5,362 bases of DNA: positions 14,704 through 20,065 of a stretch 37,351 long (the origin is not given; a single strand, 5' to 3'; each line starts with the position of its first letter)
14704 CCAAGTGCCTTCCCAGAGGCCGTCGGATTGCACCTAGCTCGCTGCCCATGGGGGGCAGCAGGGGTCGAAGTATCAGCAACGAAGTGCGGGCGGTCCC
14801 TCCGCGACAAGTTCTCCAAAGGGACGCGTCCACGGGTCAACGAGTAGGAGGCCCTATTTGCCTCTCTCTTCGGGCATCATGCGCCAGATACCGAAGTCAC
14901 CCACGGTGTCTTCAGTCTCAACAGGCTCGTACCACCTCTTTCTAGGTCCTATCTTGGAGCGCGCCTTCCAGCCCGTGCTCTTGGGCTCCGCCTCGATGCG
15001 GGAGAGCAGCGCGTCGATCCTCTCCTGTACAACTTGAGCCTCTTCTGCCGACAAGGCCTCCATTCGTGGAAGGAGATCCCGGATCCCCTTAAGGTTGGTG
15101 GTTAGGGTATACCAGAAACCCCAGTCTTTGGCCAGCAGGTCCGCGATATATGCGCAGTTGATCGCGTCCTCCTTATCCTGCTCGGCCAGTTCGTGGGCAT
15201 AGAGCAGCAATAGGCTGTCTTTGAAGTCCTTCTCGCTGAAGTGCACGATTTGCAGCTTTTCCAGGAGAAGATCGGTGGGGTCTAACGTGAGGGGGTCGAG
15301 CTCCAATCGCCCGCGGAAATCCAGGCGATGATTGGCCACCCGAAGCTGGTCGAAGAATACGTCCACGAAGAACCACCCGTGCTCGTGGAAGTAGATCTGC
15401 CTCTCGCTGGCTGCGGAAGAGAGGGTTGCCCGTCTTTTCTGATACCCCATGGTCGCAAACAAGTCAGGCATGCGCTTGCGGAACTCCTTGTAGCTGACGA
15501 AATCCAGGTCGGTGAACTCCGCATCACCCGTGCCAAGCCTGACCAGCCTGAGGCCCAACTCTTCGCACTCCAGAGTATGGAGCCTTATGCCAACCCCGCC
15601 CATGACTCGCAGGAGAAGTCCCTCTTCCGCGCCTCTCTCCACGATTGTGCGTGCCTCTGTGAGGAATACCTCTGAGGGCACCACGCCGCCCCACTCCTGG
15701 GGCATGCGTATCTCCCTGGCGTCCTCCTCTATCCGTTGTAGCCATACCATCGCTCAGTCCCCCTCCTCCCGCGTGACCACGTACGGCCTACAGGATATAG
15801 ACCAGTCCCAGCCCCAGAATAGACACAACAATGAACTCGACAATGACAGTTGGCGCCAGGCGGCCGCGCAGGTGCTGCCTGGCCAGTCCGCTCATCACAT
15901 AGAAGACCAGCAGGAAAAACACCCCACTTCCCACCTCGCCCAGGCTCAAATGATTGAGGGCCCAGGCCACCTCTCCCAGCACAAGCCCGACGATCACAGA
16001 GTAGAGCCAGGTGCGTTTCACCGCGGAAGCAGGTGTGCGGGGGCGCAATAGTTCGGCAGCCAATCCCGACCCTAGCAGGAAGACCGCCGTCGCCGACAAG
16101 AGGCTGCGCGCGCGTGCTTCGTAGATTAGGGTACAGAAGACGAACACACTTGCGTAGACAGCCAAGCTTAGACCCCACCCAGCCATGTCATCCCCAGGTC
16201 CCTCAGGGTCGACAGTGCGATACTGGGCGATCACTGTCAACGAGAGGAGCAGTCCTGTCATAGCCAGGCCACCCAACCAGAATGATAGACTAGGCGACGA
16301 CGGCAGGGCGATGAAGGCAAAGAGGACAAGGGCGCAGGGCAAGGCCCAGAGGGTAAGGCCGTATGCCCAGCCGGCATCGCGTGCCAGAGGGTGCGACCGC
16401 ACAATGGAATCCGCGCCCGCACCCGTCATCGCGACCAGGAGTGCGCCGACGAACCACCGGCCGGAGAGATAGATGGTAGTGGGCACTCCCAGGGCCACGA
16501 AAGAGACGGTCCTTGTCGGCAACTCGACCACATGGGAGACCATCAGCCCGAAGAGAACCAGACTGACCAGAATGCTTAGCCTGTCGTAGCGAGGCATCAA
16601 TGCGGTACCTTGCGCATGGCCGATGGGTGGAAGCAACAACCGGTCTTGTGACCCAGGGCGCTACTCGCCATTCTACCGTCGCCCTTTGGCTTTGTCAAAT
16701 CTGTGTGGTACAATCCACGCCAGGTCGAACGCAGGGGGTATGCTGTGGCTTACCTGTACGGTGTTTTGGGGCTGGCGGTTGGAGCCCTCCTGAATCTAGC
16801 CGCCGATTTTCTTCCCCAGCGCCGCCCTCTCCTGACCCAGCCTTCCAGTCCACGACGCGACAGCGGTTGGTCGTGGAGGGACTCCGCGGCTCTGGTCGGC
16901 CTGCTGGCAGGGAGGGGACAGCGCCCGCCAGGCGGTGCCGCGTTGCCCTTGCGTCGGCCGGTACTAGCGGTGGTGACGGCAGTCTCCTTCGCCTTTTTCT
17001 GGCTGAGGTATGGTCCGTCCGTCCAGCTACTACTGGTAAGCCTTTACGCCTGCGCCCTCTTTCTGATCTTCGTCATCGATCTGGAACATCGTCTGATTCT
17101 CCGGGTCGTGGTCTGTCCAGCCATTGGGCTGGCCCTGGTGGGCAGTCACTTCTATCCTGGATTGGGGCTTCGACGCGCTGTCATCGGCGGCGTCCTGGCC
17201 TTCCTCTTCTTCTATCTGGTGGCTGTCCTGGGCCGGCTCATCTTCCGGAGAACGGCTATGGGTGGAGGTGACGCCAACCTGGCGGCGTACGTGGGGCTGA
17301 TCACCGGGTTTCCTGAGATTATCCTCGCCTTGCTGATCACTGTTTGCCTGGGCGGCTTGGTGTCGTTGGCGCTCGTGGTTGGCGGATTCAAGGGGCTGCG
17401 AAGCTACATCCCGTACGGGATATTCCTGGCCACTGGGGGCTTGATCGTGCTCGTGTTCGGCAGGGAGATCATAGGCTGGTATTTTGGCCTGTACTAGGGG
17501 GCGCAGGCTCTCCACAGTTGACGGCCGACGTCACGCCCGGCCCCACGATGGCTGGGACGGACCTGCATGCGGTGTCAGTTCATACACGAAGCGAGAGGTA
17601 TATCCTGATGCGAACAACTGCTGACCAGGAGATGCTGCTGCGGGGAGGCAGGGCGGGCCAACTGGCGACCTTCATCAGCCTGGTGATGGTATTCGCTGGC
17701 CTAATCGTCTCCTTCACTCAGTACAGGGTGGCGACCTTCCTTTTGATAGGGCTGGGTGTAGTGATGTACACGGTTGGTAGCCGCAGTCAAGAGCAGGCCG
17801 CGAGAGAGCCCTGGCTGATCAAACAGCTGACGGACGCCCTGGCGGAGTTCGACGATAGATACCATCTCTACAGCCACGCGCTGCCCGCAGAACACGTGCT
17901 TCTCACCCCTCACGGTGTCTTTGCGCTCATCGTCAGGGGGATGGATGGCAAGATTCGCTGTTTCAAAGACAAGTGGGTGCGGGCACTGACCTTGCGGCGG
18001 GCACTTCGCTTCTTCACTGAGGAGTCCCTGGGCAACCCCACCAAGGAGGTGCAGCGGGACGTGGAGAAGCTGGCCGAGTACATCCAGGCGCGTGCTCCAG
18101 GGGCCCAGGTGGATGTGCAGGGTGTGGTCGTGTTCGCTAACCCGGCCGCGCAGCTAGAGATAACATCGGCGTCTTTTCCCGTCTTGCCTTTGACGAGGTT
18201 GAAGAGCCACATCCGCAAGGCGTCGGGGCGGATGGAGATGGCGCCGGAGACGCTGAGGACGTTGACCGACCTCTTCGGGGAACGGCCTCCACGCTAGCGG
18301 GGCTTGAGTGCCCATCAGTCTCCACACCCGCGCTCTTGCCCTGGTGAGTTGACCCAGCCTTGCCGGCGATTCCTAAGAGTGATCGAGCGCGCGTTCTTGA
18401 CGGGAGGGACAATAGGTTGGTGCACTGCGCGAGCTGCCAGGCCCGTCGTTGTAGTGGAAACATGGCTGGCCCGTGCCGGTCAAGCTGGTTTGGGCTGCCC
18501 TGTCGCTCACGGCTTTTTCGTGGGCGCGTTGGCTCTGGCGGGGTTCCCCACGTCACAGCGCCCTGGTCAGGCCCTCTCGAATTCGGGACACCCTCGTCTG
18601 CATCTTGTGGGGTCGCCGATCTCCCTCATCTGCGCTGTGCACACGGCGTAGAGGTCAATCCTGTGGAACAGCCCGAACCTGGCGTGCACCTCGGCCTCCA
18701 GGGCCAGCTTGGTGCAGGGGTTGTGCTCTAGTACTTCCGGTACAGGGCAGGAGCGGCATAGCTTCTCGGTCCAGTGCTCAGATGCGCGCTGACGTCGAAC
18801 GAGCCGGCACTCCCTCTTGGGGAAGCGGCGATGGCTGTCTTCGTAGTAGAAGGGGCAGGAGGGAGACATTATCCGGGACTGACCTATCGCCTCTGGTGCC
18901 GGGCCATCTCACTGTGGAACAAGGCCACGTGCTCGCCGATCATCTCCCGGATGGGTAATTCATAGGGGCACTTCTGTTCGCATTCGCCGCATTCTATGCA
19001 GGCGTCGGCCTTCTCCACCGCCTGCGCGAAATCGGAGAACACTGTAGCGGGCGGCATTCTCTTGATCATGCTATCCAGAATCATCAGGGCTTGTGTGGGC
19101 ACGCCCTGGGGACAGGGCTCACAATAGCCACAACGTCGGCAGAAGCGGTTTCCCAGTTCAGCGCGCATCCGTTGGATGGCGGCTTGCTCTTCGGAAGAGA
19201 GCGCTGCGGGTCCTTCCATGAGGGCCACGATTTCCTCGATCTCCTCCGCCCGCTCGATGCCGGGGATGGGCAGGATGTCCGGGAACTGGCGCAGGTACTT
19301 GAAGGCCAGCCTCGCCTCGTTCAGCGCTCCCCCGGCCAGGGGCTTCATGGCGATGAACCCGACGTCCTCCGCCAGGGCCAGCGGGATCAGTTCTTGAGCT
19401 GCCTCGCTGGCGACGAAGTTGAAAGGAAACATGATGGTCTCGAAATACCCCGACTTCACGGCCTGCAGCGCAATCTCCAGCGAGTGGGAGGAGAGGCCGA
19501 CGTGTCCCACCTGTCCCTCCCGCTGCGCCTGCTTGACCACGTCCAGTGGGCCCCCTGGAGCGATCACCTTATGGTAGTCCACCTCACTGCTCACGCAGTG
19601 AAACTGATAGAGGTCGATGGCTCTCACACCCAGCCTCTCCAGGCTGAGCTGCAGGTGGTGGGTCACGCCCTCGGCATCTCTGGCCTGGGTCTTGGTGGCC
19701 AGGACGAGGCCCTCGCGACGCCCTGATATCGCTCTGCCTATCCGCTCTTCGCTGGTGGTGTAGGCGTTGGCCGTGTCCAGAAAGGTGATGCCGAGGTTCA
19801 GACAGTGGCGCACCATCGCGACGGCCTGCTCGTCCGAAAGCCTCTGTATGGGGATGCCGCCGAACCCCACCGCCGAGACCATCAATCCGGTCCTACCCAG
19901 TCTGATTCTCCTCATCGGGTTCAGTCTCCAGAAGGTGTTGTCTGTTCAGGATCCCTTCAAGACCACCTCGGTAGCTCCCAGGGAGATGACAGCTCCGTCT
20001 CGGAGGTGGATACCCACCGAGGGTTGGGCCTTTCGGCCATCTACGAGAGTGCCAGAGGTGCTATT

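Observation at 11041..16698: Inverted pair of uncharacterised nucleotidyltransferase-fold genes, each last in an operon behind a membrane protein, bracketing a metallophosphoesterase and a USP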

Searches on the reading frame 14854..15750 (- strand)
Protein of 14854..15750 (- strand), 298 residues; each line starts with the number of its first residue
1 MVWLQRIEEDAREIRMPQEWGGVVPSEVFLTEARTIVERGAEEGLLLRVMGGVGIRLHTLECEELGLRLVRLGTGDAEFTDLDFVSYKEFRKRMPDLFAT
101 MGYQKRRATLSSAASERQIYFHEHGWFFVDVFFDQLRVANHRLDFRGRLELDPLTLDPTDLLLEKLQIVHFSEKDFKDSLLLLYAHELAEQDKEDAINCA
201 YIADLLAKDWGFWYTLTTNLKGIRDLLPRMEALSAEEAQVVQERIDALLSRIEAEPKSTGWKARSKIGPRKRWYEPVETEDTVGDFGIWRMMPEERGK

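Call 3: search_protein_families(library=pfam, proteins=[window:14854-15750:-], max_evalue=0.1)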
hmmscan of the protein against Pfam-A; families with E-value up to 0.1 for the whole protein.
window:14854-15750:- (298 aa): 1 family
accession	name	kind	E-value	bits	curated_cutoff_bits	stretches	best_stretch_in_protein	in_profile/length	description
PF14907.12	NTP_transf_5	-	0.048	13.7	31.2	1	78-145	93-155/249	Uncharacterised nucleotidyltransferase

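Call 8: search_protein_families(library=ncbifam, proteins=[window:14854-15750:-], max_evalue=0.1)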
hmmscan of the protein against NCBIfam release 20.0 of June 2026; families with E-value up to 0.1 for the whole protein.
window:14854-15750:- (298 aa): 0 families

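Call 9: search_protein_families(library=padloc, proteins=[window:14854-15750:-], max_evalue=0.1)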
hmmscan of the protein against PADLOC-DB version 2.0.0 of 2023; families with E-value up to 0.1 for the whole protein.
window:14854-15750:- (298 aa): 0 families

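Call 11: search_solved_structures(query=window:14854-15750:-, max_evalue=10)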
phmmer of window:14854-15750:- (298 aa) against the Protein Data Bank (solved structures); distinct sequences matched with E-value up to 10: 2.
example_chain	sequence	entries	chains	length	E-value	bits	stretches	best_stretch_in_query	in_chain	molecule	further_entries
9lc0_M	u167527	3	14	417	0.53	12.8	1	92-171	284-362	Gp64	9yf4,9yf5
8th8_S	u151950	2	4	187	2.7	10.5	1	189-254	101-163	Coiled-coil domain-containing protein 153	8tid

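Call 17: find_homologous_proteins(query=window:14854-15750:-, max_evalue=0.001)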
Query window:14854-15750:- (298 aa): 1611 proteins with E <= 0.001 among 3911 candidates; the best 120 are listed.
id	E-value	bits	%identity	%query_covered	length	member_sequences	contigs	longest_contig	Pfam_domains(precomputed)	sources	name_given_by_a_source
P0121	3.8e-187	639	95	100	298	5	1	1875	-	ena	-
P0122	3.1e-171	587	87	99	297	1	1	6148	-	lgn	-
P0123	6.6e-169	579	85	100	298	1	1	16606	-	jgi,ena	-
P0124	5.6e-164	563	83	100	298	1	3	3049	-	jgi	jgi:hypothetical protein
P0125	1.0e-160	552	80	100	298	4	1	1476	-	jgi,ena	-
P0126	1.9e-159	548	79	100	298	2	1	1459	-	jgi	jgi:hypothetical protein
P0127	4.2e-156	537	78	100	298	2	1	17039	-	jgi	jgi:hypothetical protein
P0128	6.7e-156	536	78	100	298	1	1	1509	PF14907.13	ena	-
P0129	8.7e-156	536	80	99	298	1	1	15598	-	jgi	jgi:hypothetical protein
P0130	1.4e-155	535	79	100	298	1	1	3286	-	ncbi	-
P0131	9.5e-155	532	80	100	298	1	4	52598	-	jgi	jgi:hypothetical protein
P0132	2.6e-154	531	78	100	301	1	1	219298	-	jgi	jgi:hypothetical protein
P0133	6.0e-153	527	78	99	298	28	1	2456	-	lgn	-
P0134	1.8e-152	525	78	99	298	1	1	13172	-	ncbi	-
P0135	2.6e-152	524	78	99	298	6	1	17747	-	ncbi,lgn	-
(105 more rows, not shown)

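Call 55: list_cluster_members(proteins=[L050:9968-10720:+, L031:10001-10732:+, window:12065-12844:+, window:14854-15750:-, window:11120-11596:+, window:11584-12051:+, window:15788-16639:-, window:8806-10554:+])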
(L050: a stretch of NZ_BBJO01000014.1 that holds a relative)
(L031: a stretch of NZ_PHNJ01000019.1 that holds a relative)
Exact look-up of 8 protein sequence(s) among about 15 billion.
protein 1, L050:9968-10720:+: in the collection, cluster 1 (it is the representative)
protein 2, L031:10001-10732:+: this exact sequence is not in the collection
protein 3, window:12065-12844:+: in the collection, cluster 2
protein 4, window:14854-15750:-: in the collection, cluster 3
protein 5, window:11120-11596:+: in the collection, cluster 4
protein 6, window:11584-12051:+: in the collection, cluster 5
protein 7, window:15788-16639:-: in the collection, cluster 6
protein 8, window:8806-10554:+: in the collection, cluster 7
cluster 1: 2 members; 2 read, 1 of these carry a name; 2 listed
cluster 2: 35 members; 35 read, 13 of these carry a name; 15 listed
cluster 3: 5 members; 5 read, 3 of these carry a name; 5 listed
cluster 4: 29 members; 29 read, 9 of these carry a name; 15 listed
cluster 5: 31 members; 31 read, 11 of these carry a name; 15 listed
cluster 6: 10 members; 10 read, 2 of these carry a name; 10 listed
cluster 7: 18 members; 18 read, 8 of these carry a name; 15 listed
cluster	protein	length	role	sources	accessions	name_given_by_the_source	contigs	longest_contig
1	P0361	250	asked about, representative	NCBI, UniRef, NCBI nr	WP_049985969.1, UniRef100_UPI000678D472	hypothetical protein [Halobellus rufus] | hypothetical protein n=1 Tax=Halobellus rufus TaxID=1448860 RepID=UPI000678D472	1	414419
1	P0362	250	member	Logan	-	-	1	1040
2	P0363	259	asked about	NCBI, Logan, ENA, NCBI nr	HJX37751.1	MAG TPA: hypothetical protein VJ714_04055 [Anaerolineae bacterium] | hypothetical protein [Anaerolineae bacterium]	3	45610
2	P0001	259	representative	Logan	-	-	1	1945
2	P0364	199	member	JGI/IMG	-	hypothetical protein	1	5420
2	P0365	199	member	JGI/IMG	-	hypothetical protein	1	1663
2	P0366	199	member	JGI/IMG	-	hypothetical protein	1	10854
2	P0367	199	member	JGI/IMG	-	hypothetical protein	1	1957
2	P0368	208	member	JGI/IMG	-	hypothetical protein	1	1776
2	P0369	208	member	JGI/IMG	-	hypothetical protein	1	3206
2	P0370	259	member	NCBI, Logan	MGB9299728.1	MAG: hypothetical protein WCD51_03945 [Anaerolineae bacterium]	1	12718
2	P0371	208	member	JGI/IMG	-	hypothetical protein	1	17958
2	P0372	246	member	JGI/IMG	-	hypothetical protein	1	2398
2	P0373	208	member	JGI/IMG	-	hypothetical protein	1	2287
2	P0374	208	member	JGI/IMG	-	hypothetical protein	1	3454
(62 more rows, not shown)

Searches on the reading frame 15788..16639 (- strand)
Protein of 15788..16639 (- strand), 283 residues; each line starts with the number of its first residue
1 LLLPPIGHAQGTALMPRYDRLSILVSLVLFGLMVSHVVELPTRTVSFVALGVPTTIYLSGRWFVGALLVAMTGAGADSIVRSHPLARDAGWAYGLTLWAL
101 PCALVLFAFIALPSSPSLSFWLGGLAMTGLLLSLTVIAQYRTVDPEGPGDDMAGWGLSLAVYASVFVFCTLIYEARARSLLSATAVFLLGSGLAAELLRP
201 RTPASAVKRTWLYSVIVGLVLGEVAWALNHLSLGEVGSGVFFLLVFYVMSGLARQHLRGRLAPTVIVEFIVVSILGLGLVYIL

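Call 3: search_protein_families(library=pfam, proteins=[window:15788-16639:-], max_evalue=0.1)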
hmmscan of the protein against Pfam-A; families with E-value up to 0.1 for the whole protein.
window:15788-16639:- (283 aa): 1 family
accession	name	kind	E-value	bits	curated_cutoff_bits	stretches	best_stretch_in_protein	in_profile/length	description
PF18900.5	DUF5656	-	5e-44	150.9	23.3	1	42-280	3-237/242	Protein of unknown function (DUF5656)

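Call 8: search_protein_families(library=ncbifam, proteins=[window:15788-16639:-], max_evalue=0.1)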
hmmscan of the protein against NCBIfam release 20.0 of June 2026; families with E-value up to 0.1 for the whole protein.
window:15788-16639:- (283 aa): 0 families

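Call 9: search_protein_families(library=padloc, proteins=[window:15788-16639:-], max_evalue=0.1)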
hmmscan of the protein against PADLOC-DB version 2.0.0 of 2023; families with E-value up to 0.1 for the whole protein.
window:15788-16639:- (283 aa): 0 families

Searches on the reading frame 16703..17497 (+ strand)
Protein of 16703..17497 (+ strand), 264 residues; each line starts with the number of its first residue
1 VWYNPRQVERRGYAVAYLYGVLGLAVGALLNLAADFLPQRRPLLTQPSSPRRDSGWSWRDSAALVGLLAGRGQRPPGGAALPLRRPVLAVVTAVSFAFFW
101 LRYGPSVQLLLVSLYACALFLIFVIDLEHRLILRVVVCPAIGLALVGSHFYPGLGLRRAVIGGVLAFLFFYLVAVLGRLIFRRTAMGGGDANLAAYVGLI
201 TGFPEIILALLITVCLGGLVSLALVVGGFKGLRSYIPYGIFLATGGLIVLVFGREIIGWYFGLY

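Call 3: search_protein_families(library=pfam, proteins=[window:16703-17497:+], max_evalue=0.1)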
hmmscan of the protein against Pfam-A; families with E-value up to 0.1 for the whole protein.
window:16703-17497:+ (264 aa): 2 families
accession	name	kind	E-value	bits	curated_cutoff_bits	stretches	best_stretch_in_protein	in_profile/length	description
PF01478.23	Peptidase_A24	-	3.1e-16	60.2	26.5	1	114-221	2-103/104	Type IV leader peptidase family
PF06750.18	A24_N_bact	-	0.018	15.5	23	1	21-102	1-83/84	Bacterial Peptidase A24 N-terminal domain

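Call 8: search_protein_families(library=ncbifam, proteins=[window:16703-17497:+], max_evalue=0.1)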
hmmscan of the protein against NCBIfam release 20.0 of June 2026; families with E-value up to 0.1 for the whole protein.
window:16703-17497:+ (264 aa): 0 families

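Call 9: search_protein_families(library=padloc, proteins=[window:16703-17497:+], max_evalue=0.1)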
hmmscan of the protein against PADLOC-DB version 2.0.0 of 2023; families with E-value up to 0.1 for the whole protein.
window:16703-17497:+ (264 aa): 0 families

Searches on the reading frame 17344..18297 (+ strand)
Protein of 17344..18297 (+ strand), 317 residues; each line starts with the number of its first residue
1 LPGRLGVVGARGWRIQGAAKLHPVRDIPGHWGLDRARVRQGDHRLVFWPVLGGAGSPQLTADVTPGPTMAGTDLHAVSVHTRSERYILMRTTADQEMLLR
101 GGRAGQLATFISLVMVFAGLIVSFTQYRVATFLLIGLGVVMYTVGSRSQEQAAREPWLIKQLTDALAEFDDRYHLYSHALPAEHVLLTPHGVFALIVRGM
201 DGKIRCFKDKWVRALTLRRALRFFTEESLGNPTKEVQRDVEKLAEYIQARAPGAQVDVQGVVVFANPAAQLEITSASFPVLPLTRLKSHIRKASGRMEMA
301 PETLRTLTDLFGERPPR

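Call 3: search_protein_families(library=pfam, proteins=[window:17344-18297:+], max_evalue=0.1)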
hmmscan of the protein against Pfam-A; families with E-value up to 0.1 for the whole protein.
window:17344-18297:+ (317 aa): 3 families
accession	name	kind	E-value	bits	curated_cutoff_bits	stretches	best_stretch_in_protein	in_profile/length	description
PF08378.17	NERD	-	2e-05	25.5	22.1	1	183-264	40-110/111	Nuclease-related domain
PF24838.2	8xMP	-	0.046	14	30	1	84-141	2-62/136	Octameric membrane protein family (8xMP)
PF24709.1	DUF7670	-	0.073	13.9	29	0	107-146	45-84/118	Domain of unknown function (DUF7670)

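Call 8: search_protein_families(library=ncbifam, proteins=[window:17344-18297:+], max_evalue=0.1)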
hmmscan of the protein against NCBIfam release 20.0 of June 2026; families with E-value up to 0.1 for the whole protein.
window:17344-18297:+ (317 aa): 2 families
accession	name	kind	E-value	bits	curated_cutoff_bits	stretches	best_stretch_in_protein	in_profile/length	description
NF047741.1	antiphage_MADS6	equivalog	0.0027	16.3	460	1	185-296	51-155/612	methylation-associated defense system protein kinase MAD6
NF004907.0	PRK06265.2-2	subfamily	0.025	14.2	200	1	86-143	135-192/221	cobalt transporter CbiM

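Call 9: search_protein_families(library=padloc, proteins=[window:17344-18297:+], max_evalue=0.1)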
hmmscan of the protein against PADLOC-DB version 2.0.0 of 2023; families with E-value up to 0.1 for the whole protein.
window:17344-18297:+ (317 aa): 0 families

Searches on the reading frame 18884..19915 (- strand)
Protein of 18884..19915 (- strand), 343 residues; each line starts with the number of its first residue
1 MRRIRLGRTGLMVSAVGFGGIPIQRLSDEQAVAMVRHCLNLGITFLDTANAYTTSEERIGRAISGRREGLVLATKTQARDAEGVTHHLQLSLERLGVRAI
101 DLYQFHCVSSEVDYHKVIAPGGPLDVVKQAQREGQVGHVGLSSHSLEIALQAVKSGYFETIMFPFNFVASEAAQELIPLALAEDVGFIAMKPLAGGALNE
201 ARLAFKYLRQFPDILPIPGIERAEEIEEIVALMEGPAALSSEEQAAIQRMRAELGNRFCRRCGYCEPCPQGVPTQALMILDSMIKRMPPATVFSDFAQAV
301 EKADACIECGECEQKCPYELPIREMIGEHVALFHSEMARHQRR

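Call 69: search_protein_families(library=pfam, proteins=[window:18884-19915:-], max_evalue=0.0001)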
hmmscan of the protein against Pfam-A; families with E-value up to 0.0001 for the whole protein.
window:18884-19915:- (343 aa): 4 families
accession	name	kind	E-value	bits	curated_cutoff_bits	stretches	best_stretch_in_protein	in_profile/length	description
PF00248.27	Aldo_ket_red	-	6.4e-37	127.6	24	1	17-203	3-202/291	Aldo/keto reductase family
PF13534.11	Fer4_17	-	9.6e-08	32.9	22.2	1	258-320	1-60/61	4Fe-4S dicluster domain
PF13187.11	Fer4_9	-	1.5e-06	28.6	27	1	259-319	2-50/52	4Fe-4S dicluster domain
PF12838.12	Fer4_7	-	7.2e-05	23.6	27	0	259-319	2-51/52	4Fe-4S dicluster domain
